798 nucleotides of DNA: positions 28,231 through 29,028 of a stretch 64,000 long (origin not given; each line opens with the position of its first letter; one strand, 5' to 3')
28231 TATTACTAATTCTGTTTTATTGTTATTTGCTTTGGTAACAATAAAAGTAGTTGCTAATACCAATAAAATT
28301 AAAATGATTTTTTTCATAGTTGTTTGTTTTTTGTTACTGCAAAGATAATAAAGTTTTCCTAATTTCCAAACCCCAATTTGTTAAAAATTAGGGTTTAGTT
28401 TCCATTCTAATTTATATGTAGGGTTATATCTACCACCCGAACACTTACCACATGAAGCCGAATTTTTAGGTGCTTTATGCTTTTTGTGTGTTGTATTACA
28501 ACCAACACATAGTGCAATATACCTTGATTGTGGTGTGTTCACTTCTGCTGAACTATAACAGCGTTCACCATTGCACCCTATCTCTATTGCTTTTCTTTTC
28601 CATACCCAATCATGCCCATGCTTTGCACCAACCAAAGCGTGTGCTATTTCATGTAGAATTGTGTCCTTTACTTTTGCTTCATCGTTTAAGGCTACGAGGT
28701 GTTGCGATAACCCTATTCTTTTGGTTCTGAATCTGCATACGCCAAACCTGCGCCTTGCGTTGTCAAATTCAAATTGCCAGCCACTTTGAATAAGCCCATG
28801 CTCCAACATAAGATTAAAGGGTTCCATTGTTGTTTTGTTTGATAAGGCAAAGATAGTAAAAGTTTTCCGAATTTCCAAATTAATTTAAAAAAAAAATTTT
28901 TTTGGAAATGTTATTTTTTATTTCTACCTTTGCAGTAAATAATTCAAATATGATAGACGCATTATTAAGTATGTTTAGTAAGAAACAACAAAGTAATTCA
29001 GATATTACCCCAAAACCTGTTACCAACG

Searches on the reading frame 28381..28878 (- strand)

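Call 10: search_protein_families(library=pfam, proteins=[window:28381-28878:-], max_evalue=0.01)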
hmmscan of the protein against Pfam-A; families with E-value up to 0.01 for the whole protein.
window:28381-28878:- (165 aa): 2 families
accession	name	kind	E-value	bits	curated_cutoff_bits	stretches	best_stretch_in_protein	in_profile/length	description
PF10263.15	SprT-like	-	1.9e-12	47.5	25.6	1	21-104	8-99/108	SprT-like family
PF01863.23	YgjP-like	-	0.0074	16.7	26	1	36-90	134-185/207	YgjP-like, metallopeptidase domain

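Call 11: search_protein_families(library=phrogs, proteins=[window:28381-28878:-], max_evalue=0.01)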
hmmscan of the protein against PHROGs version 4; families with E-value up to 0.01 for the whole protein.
window:28381-28878:- (165 aa): 8 families
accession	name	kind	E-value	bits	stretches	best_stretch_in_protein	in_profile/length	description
phrog_1006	-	unknown function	2.4e-38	132.3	1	21-150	20-144/155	-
phrog_3768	-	unknown function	2.2e-25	90.9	1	22-121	28-127/216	-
phrog_6445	-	unknown function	1.1e-21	78.5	1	22-124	16-118/180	-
phrog_10840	-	unknown function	2.6e-14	54.7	1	25-107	34-115/223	-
phrog_10756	-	unknown function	4.4e-08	34.1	1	71-152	82-167/262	-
phrog_6361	-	unknown function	3.3e-07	31.2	1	66-113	80-127/203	-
phrog_24857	-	unknown function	2.1e-06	28.9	1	68-151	64-150/171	-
phrog_1233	-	unknown function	0.00034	20.9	1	39-83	31-74/306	-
